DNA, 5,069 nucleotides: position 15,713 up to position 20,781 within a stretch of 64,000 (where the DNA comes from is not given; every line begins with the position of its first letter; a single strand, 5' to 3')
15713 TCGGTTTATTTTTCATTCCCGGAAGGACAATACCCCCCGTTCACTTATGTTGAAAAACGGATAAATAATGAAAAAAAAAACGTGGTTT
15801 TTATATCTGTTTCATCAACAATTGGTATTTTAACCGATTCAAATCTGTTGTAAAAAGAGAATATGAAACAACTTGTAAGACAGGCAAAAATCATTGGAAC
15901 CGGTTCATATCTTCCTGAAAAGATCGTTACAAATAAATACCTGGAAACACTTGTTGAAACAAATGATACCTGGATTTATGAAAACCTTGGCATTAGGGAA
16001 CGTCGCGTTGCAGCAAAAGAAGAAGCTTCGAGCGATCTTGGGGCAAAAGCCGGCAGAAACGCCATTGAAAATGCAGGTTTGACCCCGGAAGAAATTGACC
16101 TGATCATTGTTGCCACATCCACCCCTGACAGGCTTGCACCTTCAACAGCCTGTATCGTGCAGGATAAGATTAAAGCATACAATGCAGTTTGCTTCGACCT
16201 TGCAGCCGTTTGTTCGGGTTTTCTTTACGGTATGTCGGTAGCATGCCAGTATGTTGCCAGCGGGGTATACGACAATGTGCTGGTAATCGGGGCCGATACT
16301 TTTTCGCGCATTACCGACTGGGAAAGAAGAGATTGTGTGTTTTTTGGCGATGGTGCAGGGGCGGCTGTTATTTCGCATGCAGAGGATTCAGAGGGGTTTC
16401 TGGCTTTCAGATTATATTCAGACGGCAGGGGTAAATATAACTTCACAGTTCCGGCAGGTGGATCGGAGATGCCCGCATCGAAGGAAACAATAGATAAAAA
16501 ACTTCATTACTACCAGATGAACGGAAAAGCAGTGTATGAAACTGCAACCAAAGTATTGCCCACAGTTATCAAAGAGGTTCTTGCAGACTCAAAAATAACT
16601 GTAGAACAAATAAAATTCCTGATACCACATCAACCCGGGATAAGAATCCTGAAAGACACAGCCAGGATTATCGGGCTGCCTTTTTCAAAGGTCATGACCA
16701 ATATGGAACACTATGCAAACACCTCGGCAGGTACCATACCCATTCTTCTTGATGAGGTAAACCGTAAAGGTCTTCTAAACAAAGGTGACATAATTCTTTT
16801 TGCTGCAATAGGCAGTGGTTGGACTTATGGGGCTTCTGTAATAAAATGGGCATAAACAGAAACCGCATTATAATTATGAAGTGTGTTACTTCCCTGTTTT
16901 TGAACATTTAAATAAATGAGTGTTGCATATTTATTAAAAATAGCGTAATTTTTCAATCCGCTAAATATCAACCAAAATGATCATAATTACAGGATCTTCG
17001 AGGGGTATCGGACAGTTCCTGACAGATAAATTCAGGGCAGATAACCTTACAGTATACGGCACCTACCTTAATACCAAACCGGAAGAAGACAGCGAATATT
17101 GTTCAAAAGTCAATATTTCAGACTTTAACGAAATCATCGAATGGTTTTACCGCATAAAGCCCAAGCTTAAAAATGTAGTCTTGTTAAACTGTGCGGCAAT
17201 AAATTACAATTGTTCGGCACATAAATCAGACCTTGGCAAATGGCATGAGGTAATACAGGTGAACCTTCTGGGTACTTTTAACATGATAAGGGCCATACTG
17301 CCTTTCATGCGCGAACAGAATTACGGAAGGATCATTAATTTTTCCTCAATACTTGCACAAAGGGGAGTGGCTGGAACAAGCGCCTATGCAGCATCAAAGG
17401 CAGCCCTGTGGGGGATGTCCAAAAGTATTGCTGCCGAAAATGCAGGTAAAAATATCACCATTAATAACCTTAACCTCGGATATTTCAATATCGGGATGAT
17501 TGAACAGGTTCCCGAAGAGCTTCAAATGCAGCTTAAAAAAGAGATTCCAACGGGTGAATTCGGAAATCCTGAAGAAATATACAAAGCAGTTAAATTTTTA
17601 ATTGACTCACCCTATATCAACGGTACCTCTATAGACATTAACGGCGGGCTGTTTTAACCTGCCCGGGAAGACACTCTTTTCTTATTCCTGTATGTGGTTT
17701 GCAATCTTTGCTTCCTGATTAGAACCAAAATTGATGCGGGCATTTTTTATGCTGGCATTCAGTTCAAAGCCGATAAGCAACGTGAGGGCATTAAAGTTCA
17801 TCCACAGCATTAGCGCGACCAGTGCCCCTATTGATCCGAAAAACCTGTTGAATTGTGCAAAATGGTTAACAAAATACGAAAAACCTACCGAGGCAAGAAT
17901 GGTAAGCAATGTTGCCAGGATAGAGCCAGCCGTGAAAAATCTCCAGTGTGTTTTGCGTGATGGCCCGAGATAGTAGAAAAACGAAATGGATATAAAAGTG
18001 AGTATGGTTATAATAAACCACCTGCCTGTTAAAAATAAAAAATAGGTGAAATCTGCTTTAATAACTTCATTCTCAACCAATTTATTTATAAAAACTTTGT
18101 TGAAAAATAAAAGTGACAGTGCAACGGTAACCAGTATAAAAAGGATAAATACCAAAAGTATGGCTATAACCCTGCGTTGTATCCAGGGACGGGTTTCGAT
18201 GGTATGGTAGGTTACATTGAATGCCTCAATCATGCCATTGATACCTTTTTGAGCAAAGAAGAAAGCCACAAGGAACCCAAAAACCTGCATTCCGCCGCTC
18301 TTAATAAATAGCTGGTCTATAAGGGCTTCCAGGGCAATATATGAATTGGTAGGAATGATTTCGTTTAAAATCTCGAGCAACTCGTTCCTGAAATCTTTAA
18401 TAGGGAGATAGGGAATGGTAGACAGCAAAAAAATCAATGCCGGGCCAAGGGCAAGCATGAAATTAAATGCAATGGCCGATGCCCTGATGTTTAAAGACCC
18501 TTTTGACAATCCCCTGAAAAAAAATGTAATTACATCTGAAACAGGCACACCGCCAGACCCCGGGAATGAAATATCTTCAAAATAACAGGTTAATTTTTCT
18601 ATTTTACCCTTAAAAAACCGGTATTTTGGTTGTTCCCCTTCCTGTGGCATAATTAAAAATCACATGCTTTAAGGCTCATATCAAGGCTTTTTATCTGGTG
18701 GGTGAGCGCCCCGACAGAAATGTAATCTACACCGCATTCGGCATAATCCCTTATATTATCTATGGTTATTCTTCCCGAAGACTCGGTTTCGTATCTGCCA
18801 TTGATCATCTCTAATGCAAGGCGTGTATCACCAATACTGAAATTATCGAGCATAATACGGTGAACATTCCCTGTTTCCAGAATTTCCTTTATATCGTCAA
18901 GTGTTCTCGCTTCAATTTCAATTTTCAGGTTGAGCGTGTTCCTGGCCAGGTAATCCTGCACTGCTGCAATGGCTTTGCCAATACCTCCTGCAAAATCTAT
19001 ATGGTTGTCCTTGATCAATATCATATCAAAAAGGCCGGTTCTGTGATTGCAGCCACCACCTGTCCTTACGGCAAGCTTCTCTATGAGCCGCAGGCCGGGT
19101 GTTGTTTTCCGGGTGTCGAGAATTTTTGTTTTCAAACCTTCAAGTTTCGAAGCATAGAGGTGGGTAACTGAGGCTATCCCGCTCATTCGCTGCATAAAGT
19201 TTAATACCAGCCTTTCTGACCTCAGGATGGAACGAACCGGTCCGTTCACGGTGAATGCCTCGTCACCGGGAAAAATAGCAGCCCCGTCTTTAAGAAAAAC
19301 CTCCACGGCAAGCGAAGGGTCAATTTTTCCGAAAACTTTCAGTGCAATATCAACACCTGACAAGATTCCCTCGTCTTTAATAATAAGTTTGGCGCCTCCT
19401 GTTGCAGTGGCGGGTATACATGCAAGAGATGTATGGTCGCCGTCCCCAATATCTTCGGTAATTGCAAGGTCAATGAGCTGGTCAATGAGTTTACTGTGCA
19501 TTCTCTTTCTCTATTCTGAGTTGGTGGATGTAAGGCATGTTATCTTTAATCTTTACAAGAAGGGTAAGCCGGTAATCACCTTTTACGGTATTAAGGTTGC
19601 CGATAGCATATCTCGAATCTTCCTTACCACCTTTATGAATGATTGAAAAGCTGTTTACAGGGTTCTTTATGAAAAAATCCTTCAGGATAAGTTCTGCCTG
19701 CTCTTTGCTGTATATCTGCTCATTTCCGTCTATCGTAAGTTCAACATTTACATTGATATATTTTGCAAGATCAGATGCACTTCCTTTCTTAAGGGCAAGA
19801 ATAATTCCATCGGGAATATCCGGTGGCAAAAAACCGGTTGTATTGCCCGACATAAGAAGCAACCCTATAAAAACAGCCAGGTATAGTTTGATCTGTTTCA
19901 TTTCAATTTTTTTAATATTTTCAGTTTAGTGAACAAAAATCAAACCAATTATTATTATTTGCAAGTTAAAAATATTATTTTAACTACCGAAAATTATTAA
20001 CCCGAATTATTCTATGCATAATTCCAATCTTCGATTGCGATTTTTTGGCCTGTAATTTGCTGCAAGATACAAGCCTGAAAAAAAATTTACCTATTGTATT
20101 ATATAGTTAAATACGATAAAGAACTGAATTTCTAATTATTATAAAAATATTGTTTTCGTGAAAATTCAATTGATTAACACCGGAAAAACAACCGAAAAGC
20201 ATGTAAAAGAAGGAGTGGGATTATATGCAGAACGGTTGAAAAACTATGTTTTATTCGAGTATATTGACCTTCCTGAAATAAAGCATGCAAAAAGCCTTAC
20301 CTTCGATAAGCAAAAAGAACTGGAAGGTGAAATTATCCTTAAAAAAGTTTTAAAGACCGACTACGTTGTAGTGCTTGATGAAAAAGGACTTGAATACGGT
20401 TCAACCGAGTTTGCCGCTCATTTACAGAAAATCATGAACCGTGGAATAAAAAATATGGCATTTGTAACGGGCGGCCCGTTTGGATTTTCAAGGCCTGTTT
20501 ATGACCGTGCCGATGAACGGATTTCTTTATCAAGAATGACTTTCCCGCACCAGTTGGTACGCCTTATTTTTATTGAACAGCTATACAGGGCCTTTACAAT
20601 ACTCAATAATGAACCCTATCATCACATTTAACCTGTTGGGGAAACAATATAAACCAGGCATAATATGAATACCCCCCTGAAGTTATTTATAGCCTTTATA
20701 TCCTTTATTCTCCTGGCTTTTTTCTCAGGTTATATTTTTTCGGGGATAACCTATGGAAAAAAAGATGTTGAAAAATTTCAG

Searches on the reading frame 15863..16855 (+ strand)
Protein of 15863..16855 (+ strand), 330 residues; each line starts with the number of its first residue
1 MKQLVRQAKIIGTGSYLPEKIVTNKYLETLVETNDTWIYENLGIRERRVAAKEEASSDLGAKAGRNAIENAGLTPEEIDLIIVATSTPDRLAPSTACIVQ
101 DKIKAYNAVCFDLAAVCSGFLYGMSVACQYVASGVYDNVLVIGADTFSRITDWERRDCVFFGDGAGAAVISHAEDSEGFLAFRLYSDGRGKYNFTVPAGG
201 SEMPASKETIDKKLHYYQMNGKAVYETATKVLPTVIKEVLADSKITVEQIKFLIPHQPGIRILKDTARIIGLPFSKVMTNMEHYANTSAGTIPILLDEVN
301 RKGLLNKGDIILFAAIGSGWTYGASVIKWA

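Call 24: search_protein_families(library=pfam, proteins=[window:15863-16855:+], max_evalue=0.001)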
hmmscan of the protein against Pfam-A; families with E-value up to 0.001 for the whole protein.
window:15863-16855:+ (330 aa): 4 families
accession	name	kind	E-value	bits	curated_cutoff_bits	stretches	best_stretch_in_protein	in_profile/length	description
PF08545.16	ACP_syn_III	-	5.1e-28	97.2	24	1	111-188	1-80/80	3-Oxoacyl-[acyl-carrier-protein (ACP)] synthase III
PF08541.16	ACP_syn_III_C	-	1.1e-27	96.4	26.6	1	240-329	1-90/90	3-Oxoacyl-[acyl-carrier-protein (ACP)] synthase III C terminal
PF00108.29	Thiolase_N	-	6.9e-08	32.6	26.4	1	50-155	17-123/260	Thiolase, N-terminal domain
PF07451.17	SpoVAD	-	0.00095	18.5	22.1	0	53-147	48-136/329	Stage V sporulation protein AD (SpoVAD)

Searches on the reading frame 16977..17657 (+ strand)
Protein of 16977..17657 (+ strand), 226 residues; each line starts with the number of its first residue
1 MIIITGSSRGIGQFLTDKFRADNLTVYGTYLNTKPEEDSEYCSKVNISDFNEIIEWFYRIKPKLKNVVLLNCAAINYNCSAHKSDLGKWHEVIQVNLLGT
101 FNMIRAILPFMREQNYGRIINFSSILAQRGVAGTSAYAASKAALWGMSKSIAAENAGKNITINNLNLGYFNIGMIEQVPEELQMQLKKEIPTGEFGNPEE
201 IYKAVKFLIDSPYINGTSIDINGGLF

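Call 24: search_protein_families(library=pfam, proteins=[window:16977-17657:+], max_evalue=0.001)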
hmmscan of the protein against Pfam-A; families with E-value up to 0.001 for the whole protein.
window:16977-17657:+ (226 aa): 4 families
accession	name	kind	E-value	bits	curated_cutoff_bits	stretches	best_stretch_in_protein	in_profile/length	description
PF13561.12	adh_short_C2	-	4.1e-36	125.2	27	1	8-225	5-235/236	Enoyl-(Acyl carrier protein) reductase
PF00106.31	adh_short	-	3.6e-35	121.6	26.6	1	2-180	3-192/195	short chain dehydrogenase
PF01370.27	Epimerase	-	0.00038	20.4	20.9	0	2-161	1-165/240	NAD dependent epimerase/dehydratase family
PF08643.16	DUF1776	-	0.0006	19.7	25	1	86-174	113-203/294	Fungal family of unknown function (DUF1776)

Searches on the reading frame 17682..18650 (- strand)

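Call 24: search_protein_families(library=pfam, proteins=[window:17682-18650:-], max_evalue=0.001)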
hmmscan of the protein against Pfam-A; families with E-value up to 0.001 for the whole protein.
window:17682-18650:- (322 aa): 1 family
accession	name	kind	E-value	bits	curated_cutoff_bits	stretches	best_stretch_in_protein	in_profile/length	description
PF03631.20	Virul_fac_BrkB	-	1.2e-52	179.6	33.7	1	53-304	5-258/259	Virulence factor BrkB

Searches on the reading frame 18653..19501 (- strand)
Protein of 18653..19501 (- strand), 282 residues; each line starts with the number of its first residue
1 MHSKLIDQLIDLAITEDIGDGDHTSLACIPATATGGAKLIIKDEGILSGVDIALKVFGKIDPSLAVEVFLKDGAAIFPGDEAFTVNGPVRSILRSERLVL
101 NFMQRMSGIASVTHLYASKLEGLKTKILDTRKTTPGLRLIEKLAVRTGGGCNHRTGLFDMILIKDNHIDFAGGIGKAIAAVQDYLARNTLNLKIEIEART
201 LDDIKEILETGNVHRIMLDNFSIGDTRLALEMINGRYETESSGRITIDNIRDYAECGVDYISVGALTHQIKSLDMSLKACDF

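Call 24: search_protein_families(library=pfam, proteins=[window:18653-19501:-], max_evalue=0.001)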
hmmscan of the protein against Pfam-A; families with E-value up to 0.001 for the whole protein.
window:18653-19501:- (282 aa): 2 families
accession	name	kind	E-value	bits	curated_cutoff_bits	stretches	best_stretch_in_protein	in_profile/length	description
PF01729.25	QRPTase_C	-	2.7e-51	174.1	23.1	1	109-278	1-169/169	Quinolinate phosphoribosyl transferase, C-terminal domain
PF02749.22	QRPTase_N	-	7e-18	65.1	27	1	22-107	1-82/82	Quinolinate phosphoribosyl transferase, N-terminal domain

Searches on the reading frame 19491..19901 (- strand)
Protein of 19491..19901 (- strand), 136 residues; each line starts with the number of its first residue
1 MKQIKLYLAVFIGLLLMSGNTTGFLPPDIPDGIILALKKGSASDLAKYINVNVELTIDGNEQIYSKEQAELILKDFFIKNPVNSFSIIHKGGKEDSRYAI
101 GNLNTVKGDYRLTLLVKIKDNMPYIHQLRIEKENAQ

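Call 24: search_protein_families(library=pfam, proteins=[window:19491-19901:-], max_evalue=0.001)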
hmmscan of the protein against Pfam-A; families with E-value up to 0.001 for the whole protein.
window:19491-19901:- (136 aa): 1 family
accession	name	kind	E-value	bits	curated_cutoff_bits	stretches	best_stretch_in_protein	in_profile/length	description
PF16022.11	DUF4783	-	2.7e-32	111.3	24.1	1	31-131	2-102/102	Domain of unknown function (DUF4783)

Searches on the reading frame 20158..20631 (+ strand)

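Call 24: search_protein_families(library=pfam, proteins=[window:20158-20631:+], max_evalue=0.001)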
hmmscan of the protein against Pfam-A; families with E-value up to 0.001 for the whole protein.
window:20158-20631:+ (157 aa): 1 family
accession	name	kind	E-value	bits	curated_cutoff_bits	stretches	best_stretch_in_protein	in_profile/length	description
PF02590.22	SPOUT_MTase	-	5.2e-52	176.4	27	1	1-155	1-154/154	Predicted SPOUT methyltransferase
